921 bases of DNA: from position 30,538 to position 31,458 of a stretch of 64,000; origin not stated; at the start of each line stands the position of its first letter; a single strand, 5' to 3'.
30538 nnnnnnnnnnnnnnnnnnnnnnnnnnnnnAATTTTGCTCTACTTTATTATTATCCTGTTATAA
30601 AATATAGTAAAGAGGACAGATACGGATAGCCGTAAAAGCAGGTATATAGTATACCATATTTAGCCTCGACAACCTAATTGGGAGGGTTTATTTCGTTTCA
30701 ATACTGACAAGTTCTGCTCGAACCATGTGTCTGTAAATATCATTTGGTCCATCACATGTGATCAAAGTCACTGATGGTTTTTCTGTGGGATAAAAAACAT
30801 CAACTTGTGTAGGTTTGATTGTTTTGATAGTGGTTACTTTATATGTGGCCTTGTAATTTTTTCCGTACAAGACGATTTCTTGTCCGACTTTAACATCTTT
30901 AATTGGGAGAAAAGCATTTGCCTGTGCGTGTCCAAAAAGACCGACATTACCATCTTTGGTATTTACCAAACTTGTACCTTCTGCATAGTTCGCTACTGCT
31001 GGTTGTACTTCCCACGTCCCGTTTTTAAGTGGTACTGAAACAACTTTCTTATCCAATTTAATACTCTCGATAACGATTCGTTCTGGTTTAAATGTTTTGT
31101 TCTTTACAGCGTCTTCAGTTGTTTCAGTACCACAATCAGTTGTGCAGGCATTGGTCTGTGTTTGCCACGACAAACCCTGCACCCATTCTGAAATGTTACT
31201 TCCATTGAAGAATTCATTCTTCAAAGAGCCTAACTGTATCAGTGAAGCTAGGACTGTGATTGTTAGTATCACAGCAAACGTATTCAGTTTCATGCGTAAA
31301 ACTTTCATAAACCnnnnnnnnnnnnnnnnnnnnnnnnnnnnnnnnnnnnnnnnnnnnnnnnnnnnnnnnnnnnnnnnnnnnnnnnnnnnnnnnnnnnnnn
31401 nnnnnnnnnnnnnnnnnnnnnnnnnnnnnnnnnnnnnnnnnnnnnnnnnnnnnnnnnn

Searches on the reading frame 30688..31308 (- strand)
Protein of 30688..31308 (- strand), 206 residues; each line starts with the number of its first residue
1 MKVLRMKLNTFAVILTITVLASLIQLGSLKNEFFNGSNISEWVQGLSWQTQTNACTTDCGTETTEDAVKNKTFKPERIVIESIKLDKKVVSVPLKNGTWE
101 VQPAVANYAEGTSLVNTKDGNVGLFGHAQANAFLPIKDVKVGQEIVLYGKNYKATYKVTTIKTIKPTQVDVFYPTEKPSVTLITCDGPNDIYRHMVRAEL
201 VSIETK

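Call 32: search_protein_families(library=pfam, proteins=[window:30688-31308:-], max_evalue=0.01)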
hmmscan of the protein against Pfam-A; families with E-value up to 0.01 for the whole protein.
window:30688-31308:- (206 aa): 2 families
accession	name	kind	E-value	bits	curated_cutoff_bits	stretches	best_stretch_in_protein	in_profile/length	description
PF04203.18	Sortase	-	9.6e-19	67.8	26.6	1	78-201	1-125/125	Sortase domain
PF14221.11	DUF4330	-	0.0043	17.7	27.6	1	64-161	75-166/167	Domain of unknown function (DUF4330)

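Call 82: search_protein_families(library=ncbifam, proteins=[window:30688-31308:-], max_evalue=0.01)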
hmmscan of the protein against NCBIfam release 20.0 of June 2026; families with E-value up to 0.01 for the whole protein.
window:30688-31308:- (206 aa): 7 families
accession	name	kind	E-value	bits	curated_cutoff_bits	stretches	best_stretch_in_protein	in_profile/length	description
TIGR01076.1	sortase_fam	subfamily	2.8e-10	40.1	39.35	1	90-199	10-126/136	sortase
NF033745.1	class_C_sortase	subfamily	5.4e-09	36.1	160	1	69-187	82-206/220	class C sortase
NF033747.1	class_E_sortase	subfamily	5.9e-08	32.8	160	1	75-200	71-205/211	class E sortase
NF033748.1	class_F_sortase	subfamily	3.4e-07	30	166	1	71-200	7-148/155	class F sortase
NF033746.1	class_D_sortase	subfamily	3.7e-05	23.6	165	1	90-185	20-114/135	class D sortase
NF058671.1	sortase_SrtD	exception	3.7e-05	23.5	140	1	77-185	61-168/187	class D sortase, LPxTATN-specific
TIGR03784.1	marine_sortase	equivalog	0.0023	17.6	158.25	1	118-185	89-156/174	class GN sortase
